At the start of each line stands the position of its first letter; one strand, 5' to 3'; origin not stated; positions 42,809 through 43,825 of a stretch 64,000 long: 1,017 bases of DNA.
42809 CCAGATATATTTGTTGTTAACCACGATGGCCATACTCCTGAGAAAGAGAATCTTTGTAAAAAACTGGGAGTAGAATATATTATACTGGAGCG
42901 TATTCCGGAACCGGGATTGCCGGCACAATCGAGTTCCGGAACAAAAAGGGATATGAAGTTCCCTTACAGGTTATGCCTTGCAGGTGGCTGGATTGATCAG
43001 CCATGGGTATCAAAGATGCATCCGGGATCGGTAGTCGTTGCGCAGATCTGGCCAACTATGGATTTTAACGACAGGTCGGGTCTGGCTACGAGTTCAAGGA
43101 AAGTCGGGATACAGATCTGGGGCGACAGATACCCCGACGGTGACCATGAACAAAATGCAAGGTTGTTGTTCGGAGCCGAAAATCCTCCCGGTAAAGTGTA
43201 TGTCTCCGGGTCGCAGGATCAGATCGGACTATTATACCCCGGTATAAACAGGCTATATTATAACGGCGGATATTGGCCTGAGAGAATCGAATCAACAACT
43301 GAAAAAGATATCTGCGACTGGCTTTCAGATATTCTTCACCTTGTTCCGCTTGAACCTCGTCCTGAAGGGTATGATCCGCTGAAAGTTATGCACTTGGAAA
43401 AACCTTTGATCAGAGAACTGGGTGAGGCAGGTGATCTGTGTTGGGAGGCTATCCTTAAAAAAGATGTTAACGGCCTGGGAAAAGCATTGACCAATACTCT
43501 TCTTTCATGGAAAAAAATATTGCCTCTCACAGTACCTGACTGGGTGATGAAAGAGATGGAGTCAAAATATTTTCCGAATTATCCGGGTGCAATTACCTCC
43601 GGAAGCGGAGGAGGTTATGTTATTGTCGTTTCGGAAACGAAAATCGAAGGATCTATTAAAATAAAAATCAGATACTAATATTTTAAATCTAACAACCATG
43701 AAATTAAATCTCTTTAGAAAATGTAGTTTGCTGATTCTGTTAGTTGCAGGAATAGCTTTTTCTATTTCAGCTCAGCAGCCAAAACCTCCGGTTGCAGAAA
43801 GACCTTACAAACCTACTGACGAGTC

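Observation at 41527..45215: GDP-mannose-3,5-epimerase-like gene, an unusual cytidylyltransferase-fold/GHMP-kinase-like fusion and a GH29 form one tight operon: a candidate L-galactose/L-fucose activation module inside a catabolic PUL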

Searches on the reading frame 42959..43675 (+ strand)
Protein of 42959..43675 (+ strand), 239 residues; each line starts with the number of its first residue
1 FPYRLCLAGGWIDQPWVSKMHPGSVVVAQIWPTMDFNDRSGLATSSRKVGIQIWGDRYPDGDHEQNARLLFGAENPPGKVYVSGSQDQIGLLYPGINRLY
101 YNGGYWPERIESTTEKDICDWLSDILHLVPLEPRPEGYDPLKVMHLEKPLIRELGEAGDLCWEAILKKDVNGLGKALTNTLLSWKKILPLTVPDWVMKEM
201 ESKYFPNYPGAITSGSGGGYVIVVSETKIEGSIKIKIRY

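Call 10: search_protein_families(library=pfam, proteins=[window:42959-43675:+], max_evalue=10)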
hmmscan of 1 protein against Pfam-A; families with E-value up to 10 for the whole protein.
window:42959-43675:+ (239 aa): 0 families

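Call 17: search_protein_representatives(protein=window:42959-43675:+)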
Query: 239 residues. Proteins with E-value up to 0.001 (for the whole library): 572; up to 1e-10: 342; up to 1e-30: 99. The best 150 are listed.
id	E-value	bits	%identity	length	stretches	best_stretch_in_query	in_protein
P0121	2.3e-84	299.3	54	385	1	1-238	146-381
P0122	4.2e-80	285.3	55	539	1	2-238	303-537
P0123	1.4e-71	257.4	53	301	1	3-238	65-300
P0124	1.4e-70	254.1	48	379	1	2-238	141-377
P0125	4.2e-67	242.7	47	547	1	1-238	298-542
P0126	6.9e-67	242.0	51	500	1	2-230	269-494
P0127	2.2e-66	240.3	93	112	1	1-108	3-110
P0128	6.6e-65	235.5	46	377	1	1-238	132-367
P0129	1.0e-63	231.6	45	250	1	2-238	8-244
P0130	2.3e-62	227.1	62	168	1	12-176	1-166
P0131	8.8e-61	222.0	47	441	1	1-237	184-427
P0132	4.3e-60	219.7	48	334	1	1-237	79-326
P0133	4.7e-60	219.5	48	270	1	1-226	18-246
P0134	8.0e-60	218.8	48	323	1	2-230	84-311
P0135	1.8e-59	217.6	43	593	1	2-238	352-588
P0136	5.0e-57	209.7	43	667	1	2-237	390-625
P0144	3.6e-52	193.7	43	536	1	2-238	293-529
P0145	6.2e-52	192.9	47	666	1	1-237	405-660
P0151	1.2e-49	185.4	39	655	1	2-238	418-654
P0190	2.7e-37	145.0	38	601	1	2-229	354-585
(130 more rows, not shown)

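Call 19: search_protein_families(library=pfam, proteins=[P0122, P0125, P0126, P0135, P0136, P0145, P0151, P0190, P0144, P0131], max_evalue=0.001)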
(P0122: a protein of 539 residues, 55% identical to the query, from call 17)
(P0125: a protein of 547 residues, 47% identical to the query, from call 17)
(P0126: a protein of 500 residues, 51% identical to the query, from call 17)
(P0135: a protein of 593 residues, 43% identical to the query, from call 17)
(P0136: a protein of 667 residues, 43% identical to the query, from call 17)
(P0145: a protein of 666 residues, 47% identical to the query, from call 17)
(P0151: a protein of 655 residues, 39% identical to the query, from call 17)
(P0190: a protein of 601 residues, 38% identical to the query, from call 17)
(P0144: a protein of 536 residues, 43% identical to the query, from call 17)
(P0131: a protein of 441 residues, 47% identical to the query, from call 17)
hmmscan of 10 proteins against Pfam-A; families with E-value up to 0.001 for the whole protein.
P0122 (539 aa): 2 families
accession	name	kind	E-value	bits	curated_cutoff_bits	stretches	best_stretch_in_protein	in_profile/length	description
PF01467.32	CTP_transf_like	-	1.9e-23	83.6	21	2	26-160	2-132/133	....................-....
PF06574.18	FAD_syn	-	0.00056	20.2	27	0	168-195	5-32/158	FAD synthetase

P0125 (547 aa): 1 family
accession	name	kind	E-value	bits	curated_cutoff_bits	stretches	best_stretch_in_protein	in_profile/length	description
PF01467.32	CTP_transf_like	-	2e-12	47.9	21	1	153-248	2-94/133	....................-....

P0126 (500 aa): 0 families

P0135 (593 aa): 2 families
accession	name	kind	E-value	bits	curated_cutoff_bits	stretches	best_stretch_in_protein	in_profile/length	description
PF05336.19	rhaM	-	2e-19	70.2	23.4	1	11-109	4-103/105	L-rhamnose mutarotase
PF01467.32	CTP_transf_like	-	1.6e-13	51.4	21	1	219-346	2-131/133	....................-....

P0136 (667 aa): 5 families
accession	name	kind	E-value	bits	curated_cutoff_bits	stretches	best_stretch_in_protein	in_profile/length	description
PF00535.33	Glycos_transf_2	-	2.1e-28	99.8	23.3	1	16-135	1-117/168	Glycosyl transferase family 2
PF13641.12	Glyco_tranf_2_3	-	1.6e-14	54.9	27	1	14-238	2-227/230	Glycosyltransferase like family 2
PF10111.15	Glyco_tranf_2_2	-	3.9e-11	43.4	27.3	1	16-115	1-100/276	Glycosyltransferase like family 2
PF13632.12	Glyco_trans_2_3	-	8.7e-10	39.2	27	1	99-294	1-196/198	Glycosyl transferase family group 2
PF13506.12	Glyco_transf_21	-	0.00016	21.7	21.7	1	91-223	25-155/174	Glycosyl transferase family 21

P0145 (666 aa): 1 family
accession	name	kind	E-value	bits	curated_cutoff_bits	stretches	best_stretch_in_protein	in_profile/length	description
PF01467.32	CTP_transf_like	-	1.3e-17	64.6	21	1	224-352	2-132/133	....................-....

P0151 (655 aa): 3 families
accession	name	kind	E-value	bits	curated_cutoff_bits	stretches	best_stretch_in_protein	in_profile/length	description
PF01048.26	PNP_UDP_1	-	6.7e-12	45.7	25.1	1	8-247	3-228/233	Phosphorylase superfamily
PF08544.19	GHMP_kinases_C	-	1.3e-06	29.1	21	1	578-644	2-71/85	GHMP kinases C terminal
PF01467.32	CTP_transf_like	-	4.9e-05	24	21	1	296-379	6-86/133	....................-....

P0190 (601 aa): 4 families
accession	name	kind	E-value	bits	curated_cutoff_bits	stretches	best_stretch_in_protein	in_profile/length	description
PF16363.11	GDP_Man_Dehyd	-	4.9e-129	431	27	1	5-331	1-332/332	GDP-mannose 4,6 dehydratase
PF01370.27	Epimerase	-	1.2e-63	215.1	20.9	1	4-246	1-240/240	NAD dependent epimerase/dehydratase family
PF04321.23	RmlD_sub_bind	-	2.3e-11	43.8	27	1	3-159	2-133/287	RmlD substrate binding domain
PF08544.19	GHMP_kinases_C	-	0.00056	20.7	21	0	548-585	34-70/85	GHMP kinases C terminal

P0144 (536 aa): 2 families
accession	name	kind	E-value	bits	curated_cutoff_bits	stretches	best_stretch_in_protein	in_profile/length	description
PF01467.32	CTP_transf_like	-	1.7e-10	41.7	21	1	160-254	2-93/133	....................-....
PF08544.19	GHMP_kinases_C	-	3.7e-07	30.9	21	1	456-520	4-69/85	GHMP kinases C terminal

P0131 (441 aa): 1 family
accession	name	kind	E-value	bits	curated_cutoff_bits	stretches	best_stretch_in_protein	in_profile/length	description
PF01467.32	CTP_transf_like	-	3.9e-07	30.8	21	1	34-123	2-88/133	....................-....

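Call 20: search_solved_structures(query=A2, max_evalue=10, show_alignments=3)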
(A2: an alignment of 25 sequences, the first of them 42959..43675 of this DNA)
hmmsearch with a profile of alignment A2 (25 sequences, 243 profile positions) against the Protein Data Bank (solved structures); distinct sequences matched with E-value up to 10: 15.
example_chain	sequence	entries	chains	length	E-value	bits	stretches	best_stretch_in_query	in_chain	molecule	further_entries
9iip_A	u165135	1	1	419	4e-16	62.6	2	146-238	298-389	L-fucokinase/L-fucose-1-P guanylyltransferase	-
5yys_A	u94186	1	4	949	7.6e-15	58.5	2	143-238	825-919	L-fucokinase, L-fucose-1-P guanylyltransferase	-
9iit_A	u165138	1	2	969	8e-15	58.4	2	143-238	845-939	L-fucokinase/L-fucose-1-P guanylyltransferase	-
3k85_A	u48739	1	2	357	6.7e-12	48.8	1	32-230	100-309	D-glycero-D-manno-heptose 1-phosphate kinase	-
4usm_A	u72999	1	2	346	6.6e-09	39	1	19-227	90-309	PUTATIVE SUGAR KINASE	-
4usk_A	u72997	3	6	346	6.7e-09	39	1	19-227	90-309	PUTATIVE SUGAR KINASE | SUGAR KINASE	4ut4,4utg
4n3o_A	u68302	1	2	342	1.7e-08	37.6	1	33-228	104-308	Putative D-glycero-D-manno-heptose 7-phosphate kinase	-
1kkh_A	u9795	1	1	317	1e-06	31.8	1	32-233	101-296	Mevalonate Kinase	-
1vis_A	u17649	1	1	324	1.1e-06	31.7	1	32-233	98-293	Mevalonate kinase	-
2x7i_A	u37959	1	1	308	0.0053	19.7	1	151-230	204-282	MEVALONATE KINASE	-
5cwf_A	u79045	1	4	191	0.016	18.1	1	144-193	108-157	Designed helical repeat protein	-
2hfs_A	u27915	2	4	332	0.08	15.8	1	158-231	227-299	Mevalonate kinase, putative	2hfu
8teb_A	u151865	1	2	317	0.21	14.5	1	208-232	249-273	Mevalonate kinase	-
2oi2_A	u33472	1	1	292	0.52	13.2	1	157-227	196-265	Mevalonate kinase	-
3a8k_A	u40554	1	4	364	1.8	11.4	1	32-129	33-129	Aminomethyltransferase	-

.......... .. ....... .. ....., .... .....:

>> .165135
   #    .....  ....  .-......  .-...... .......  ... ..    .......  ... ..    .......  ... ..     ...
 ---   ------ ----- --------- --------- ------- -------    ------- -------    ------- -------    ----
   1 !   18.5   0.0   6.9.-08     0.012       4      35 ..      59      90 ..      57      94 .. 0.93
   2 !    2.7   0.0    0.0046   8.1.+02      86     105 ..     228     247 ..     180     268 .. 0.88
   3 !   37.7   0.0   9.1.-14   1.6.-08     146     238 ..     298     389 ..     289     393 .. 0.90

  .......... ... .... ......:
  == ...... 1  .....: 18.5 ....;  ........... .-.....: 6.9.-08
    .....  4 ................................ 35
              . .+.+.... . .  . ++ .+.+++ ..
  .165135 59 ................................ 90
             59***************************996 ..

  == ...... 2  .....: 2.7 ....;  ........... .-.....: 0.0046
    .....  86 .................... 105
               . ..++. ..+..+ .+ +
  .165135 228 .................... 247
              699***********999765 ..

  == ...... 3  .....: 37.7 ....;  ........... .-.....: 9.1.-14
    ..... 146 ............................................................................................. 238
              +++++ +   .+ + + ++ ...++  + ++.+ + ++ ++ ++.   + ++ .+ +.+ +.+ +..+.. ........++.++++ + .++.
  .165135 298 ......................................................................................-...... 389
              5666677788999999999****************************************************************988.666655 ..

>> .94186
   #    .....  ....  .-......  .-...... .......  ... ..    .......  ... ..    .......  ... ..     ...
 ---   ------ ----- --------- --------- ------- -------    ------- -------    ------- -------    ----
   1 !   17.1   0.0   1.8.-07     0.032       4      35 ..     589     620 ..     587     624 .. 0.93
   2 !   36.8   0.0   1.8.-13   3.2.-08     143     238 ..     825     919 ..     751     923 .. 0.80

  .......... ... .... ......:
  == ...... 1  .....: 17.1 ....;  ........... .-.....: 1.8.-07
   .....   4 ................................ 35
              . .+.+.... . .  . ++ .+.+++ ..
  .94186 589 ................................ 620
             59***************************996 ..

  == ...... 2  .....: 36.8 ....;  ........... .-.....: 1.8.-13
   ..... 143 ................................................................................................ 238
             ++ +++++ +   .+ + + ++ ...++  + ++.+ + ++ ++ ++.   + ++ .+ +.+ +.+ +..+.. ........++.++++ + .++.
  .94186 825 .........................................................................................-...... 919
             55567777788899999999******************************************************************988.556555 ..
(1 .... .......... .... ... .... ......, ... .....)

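Call 45: find_encoding_contigs(protein=P0122, flank=7000, max_places=2)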
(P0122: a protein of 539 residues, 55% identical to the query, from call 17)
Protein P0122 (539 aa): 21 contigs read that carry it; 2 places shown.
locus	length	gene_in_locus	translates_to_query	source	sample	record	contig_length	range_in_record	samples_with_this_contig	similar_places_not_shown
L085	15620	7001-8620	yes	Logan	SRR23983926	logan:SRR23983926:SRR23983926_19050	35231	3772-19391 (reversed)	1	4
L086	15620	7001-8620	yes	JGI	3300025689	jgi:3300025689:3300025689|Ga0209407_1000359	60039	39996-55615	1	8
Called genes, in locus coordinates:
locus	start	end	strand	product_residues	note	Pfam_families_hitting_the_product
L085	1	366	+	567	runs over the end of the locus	-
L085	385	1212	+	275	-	PF05359:DUF748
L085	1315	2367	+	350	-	PF01075:Glyco_transf_9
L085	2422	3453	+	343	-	PF04613:LpxD, PF25084:LbH_EIF2B (faint), PF25087:GMPPB_C (faint), PF00132:Hexapep, PF14602:Hexapep_2 (faint), PF00132:Hexapep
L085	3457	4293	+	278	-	PF17930:LpxI_N, PF06230:LpxI_C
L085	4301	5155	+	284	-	PF06293:Kdo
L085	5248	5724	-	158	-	PF13489:Methyltransf_23, PF13649:Methyltransf_25 (faint), PF08241:Methyltransf_11, PF08242:Methyltransf_12 (weak), PF13847:Methyltransf_31 (weak)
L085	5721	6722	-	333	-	PF13692:Glyco_trans_1_4 (faint)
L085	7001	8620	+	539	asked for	PF01467:CTP_transf_like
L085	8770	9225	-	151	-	PF00535:Glycos_transf_2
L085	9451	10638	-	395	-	PF13439:Glyco_transf_4, PF13477:Glyco_trans_4_2 (weak), PF13579:Glyco_trans_4_4, PF20706:GT4-conflict, PF00534:Glycos_transf_1, PF13692:Glyco_trans_1_4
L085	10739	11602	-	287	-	PF13641:Glyco_tranf_2_3, PF00535:Glycos_transf_2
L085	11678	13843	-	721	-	PF00664:ABC_membrane, PF00005:ABC_tran, PF02463:SMC_N (faint)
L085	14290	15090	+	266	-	PF01507:PAPS_reduct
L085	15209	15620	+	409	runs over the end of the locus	PF00009:GTP_EFTU, PF01926:MMR_HSR1 (faint), PF03144:GTP_EFTU_D2 (weak), PF22594:GTP-eEF1A_C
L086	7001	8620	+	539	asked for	PF01467:CTP_transf_like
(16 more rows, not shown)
